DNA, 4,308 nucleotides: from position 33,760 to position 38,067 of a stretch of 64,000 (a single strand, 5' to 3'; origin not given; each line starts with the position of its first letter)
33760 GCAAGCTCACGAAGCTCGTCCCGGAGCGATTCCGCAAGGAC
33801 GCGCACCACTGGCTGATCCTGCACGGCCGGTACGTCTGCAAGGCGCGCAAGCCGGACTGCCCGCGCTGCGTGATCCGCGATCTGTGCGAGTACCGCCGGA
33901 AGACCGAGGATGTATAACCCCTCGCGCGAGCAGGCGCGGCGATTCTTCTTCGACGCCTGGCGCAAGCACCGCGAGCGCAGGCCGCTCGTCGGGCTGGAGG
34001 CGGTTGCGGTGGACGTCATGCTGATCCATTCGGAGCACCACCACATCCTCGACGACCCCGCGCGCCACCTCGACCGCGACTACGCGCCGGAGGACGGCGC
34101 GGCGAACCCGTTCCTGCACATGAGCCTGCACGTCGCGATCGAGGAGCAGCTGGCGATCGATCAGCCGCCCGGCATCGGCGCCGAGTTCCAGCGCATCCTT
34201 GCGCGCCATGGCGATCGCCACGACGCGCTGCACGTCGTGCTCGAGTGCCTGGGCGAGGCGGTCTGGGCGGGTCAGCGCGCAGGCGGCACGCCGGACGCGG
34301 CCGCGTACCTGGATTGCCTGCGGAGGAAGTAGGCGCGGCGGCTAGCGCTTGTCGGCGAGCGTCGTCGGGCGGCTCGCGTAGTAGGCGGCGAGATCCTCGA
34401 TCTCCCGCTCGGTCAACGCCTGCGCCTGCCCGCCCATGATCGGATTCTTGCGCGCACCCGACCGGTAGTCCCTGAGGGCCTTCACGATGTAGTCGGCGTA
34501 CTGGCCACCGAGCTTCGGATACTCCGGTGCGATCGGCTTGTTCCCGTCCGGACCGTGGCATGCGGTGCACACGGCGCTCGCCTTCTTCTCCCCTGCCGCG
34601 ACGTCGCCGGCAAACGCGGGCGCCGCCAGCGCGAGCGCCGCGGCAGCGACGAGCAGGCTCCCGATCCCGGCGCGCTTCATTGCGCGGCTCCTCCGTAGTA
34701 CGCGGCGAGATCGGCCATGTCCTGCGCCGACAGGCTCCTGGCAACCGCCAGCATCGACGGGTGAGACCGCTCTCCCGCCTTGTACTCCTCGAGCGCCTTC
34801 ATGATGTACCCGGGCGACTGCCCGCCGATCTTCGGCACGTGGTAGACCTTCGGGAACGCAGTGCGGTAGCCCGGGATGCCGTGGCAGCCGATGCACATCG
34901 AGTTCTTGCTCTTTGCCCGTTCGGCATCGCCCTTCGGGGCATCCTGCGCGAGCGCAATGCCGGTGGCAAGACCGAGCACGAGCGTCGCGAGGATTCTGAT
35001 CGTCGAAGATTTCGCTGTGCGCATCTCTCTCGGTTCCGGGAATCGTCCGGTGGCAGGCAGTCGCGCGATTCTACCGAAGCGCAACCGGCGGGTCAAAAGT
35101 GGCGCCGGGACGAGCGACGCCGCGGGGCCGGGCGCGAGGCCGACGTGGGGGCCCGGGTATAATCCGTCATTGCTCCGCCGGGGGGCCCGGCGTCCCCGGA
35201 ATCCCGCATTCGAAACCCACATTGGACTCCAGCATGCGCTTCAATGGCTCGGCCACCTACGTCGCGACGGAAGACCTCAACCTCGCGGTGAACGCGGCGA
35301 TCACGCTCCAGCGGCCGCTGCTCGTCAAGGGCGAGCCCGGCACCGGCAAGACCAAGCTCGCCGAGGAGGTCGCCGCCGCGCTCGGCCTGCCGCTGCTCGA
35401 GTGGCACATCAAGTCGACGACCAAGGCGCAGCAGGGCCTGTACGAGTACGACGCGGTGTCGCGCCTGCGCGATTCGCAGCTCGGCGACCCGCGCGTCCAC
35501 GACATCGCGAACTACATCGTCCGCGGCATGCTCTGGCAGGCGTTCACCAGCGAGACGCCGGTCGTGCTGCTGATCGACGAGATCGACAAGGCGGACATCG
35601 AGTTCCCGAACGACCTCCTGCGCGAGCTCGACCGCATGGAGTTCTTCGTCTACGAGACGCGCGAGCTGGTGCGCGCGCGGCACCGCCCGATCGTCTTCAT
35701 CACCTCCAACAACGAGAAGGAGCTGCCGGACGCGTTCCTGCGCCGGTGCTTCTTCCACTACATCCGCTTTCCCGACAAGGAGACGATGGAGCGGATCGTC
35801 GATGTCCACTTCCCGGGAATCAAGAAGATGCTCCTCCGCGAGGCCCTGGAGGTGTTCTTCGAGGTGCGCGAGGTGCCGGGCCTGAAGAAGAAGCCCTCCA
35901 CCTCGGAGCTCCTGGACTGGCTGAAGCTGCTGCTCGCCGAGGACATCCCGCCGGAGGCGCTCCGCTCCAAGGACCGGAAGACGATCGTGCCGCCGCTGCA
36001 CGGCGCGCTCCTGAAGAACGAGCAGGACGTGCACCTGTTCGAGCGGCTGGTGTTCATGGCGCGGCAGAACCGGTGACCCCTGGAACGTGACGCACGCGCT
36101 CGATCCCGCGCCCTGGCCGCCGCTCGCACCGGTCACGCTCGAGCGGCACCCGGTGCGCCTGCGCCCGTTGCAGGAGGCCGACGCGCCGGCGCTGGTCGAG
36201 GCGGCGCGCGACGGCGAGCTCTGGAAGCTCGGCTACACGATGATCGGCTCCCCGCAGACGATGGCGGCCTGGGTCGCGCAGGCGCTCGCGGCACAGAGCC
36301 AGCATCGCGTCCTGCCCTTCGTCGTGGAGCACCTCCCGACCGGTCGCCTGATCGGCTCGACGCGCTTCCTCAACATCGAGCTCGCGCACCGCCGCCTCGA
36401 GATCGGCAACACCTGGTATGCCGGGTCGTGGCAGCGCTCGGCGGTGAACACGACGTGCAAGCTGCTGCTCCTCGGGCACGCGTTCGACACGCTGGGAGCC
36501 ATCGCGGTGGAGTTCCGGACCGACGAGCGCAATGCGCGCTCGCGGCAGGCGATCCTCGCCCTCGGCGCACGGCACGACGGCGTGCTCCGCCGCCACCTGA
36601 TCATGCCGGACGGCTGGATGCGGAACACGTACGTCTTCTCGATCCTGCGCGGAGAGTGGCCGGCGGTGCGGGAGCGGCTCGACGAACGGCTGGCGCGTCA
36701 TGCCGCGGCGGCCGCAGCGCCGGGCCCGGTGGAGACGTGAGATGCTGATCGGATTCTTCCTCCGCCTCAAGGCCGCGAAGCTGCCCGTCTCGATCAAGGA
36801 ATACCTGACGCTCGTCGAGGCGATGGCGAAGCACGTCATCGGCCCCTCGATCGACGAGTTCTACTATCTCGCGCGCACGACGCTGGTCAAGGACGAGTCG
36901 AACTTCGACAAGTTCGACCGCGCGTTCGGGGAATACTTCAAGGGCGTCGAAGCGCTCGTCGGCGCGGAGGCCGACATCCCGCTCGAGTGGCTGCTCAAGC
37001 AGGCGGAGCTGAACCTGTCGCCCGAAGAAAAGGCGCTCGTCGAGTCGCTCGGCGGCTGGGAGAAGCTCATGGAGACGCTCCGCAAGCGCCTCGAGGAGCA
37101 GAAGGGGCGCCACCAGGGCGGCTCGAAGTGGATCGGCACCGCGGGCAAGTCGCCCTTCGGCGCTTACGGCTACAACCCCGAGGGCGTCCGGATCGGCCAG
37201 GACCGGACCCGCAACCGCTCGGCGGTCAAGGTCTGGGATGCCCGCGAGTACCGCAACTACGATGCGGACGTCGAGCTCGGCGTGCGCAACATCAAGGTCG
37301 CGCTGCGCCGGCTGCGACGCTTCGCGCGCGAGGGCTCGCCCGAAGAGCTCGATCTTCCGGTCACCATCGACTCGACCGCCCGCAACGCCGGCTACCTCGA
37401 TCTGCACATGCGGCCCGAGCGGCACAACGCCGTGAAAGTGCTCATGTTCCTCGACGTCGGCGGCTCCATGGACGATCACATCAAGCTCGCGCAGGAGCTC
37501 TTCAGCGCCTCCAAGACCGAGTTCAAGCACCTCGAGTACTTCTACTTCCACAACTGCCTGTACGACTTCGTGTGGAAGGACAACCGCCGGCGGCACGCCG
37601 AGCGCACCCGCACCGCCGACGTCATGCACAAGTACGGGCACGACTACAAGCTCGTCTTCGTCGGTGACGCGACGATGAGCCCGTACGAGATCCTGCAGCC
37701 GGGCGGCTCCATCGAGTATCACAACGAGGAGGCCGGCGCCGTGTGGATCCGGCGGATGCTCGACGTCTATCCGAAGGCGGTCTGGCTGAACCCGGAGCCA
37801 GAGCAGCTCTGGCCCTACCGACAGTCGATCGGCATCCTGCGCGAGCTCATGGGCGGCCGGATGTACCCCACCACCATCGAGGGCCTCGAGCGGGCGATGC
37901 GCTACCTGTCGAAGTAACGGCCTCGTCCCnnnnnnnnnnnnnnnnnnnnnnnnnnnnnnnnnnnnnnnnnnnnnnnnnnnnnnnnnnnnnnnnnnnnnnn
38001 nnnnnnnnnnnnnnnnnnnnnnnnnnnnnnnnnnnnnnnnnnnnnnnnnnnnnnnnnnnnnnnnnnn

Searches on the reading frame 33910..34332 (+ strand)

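Call 79: search_protein_families(library=pfam, proteins=[window:33910-34332:+], max_evalue=0.00001)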
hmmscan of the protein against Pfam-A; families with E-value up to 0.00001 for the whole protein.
window:33910-34332:+ (140 aa): 1 family
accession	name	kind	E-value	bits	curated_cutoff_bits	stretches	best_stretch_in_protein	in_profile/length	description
PF08897.16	DUF1841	-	5.9e-53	179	24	1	5-139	1-135/135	Domain of unknown function (DUF1841)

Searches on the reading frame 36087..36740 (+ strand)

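Call 79: search_protein_families(library=pfam, proteins=[window:36087-36740:+], max_evalue=0.00001)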
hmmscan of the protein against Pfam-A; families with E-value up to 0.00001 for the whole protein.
window:36087-36740:+ (217 aa): 1 family
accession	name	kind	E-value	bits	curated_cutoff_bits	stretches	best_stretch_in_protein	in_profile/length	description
PF13302.13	Acetyltransf_3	-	9.9e-18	65.6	25.4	1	24-162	3-138/138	Acetyltransferase (GNAT) domain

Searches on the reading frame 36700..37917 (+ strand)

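Call 79: search_protein_families(library=pfam, proteins=[window:36700-37917:+], max_evalue=0.00001)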
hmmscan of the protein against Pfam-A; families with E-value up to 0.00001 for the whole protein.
window:36700-37917:+ (405 aa): 1 family
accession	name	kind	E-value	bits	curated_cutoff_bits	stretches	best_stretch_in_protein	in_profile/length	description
PF05762.20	VWA_CoxE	-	5.7e-09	36.2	26.4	1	195-287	5-100/222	VWA domain containing CoxE-like protein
